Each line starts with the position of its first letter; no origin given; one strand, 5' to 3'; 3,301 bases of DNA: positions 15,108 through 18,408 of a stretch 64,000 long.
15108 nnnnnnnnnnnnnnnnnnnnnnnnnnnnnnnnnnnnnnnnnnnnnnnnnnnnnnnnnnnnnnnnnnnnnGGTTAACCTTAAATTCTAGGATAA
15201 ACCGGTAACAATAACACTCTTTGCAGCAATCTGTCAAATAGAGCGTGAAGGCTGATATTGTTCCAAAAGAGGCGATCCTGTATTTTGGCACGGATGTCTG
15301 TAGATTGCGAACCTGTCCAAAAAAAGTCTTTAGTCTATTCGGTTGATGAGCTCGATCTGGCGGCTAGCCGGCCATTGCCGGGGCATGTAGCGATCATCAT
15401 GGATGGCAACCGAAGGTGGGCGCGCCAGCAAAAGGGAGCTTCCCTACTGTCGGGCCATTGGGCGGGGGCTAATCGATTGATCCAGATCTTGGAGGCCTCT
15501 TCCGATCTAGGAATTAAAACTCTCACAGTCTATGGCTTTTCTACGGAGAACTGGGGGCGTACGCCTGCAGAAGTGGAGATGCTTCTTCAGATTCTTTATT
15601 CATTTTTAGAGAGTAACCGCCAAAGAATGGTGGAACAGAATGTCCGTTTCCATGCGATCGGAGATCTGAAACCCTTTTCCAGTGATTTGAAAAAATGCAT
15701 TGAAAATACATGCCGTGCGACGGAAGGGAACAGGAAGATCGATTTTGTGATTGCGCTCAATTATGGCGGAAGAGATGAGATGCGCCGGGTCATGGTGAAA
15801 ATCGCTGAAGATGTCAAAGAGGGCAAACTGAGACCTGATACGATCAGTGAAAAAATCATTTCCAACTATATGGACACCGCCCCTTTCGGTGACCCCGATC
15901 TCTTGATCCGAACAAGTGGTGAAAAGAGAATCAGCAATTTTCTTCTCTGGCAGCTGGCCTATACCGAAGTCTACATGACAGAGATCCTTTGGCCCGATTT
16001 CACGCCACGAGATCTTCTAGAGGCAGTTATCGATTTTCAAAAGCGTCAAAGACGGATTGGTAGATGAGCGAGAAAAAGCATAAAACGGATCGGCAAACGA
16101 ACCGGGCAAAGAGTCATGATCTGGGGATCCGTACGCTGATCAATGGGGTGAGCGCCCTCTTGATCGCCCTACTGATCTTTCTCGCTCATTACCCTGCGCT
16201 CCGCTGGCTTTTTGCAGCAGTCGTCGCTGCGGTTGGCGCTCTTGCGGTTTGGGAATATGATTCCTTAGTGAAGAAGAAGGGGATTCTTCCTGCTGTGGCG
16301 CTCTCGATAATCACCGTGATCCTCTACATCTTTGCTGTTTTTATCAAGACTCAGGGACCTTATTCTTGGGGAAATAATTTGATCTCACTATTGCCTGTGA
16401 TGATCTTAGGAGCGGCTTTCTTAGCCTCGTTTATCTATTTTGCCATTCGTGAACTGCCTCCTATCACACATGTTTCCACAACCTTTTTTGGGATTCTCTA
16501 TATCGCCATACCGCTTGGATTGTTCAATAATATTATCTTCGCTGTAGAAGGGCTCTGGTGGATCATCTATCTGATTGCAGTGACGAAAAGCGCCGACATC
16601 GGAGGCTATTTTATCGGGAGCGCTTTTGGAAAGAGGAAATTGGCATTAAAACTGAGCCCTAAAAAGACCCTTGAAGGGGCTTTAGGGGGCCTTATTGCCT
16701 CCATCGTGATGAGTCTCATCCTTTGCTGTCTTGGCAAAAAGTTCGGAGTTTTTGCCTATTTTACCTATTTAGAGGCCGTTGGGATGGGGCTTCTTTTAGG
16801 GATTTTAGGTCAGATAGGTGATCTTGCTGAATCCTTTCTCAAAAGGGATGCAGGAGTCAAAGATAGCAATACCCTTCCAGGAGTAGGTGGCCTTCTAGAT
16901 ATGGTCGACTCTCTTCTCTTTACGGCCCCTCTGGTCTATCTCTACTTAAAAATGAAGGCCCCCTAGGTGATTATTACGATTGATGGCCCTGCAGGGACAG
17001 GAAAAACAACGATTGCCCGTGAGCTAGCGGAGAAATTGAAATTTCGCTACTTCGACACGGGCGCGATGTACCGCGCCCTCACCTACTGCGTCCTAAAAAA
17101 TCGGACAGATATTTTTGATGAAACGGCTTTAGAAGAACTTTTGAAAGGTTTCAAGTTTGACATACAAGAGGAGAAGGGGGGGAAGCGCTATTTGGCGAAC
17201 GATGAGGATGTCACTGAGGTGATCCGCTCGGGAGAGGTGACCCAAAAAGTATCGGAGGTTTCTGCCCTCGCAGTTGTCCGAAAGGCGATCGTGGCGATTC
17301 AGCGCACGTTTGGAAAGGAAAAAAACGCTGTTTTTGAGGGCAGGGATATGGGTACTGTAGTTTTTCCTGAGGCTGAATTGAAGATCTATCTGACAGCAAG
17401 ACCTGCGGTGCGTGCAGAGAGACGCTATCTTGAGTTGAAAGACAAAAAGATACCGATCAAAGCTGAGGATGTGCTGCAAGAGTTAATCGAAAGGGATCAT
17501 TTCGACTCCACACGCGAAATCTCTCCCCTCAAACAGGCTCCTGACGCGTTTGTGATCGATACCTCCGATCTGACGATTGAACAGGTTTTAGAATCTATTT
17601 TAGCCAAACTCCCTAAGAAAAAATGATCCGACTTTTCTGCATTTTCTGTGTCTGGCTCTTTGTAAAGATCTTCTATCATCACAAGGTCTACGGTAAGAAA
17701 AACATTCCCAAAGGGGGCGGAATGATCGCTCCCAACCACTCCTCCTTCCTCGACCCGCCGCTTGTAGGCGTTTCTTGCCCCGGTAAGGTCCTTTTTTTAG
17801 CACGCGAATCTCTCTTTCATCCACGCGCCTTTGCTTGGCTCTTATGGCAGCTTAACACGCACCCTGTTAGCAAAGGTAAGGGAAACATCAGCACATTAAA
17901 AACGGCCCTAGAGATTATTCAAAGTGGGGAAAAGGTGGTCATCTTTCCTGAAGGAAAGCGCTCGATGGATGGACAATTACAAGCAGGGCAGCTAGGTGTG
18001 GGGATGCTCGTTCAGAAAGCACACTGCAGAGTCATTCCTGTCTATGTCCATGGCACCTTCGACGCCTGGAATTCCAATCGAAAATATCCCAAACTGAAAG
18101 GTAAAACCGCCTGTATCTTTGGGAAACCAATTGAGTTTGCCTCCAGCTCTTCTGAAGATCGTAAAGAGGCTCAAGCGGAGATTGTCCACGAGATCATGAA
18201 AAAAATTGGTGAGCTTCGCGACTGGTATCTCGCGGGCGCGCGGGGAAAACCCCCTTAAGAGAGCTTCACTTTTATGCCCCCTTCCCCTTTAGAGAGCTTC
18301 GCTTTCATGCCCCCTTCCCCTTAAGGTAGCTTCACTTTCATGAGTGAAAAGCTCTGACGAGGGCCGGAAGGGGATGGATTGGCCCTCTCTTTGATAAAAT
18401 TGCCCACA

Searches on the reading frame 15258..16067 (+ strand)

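Call 47: search_protein_families(library=pfam, proteins=[window:15258-16067:+], max_evalue=0.001)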
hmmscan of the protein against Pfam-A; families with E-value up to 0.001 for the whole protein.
window:15258-16067:+ (269 aa): 1 family
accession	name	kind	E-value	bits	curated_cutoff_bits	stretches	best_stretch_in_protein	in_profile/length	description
PF01255.24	Prenyltransf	-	7.5e-76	255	27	1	47-268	1-219/219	Putative undecaprenyl diphosphate synthase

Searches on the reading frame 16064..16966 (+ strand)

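Call 48: search_protein_families(library=pfam, proteins=[window:16064-16966:+], max_evalue=0.001)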
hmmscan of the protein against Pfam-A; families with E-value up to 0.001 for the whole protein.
window:16064-16966:+ (300 aa): 2 families
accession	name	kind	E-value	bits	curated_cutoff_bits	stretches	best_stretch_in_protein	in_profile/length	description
PF01148.25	CTP_transf_1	-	1.4e-55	189.5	24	1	33-296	8-262/264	Cytidylyltransferase family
PF01864.22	CarS-like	-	0.00015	22.2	22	1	189-295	40-144/175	CDP-archaeol synthase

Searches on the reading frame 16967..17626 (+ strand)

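Call 48: search_protein_families(library=pfam, proteins=[window:16967-17626:+], max_evalue=0.001)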
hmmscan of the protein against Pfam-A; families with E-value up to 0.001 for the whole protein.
window:16967-17626:+ (219 aa): 9 families
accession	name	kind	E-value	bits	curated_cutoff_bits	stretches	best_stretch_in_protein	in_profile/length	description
PF02224.24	Cytidylate_kin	-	6.3e-78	261.7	26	1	3-215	1-209/211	Cytidylate kinase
PF13189.12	Cytidylate_kin2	-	9.2e-11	42.7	28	1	2-158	1-132/176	Cytidylate kinase-like family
PF13238.12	AAA_18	-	1e-08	36.1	29.4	1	3-155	1-110/128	AAA domain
PF13207.12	AAA_17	-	1.5e-06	29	27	1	7-74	2-73/136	AAA domain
PF01202.28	SKI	-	1.7e-05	25.4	22.1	1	10-33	2-25/159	Shikimate kinase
PF13401.12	AAA_22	-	0.00019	22.2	27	1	2-72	7-64/130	AAA domain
PF00004.35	AAA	-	0.0003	21.7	21.2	1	7-31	5-29/131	ATPase family associated with various cellular activities (AAA)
PF07728.20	AAA_5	-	0.00036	21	22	1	6-49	5-48/139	AAA domain (dynein-related subfamily)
PF25199.1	nSTAND_NTPase5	-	0.00061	20.1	34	0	2-25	43-66/145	Novel STAND NTPase 5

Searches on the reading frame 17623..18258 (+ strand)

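Call 48: search_protein_families(library=pfam, proteins=[window:17623-18258:+], max_evalue=0.001)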
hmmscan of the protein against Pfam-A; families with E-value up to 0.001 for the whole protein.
window:17623-18258:+ (211 aa): 1 family
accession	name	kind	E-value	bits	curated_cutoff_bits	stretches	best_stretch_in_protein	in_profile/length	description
PF01553.26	Acyltransferase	-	4.3e-22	78.8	23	1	21-142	3-131/132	Acyltransferase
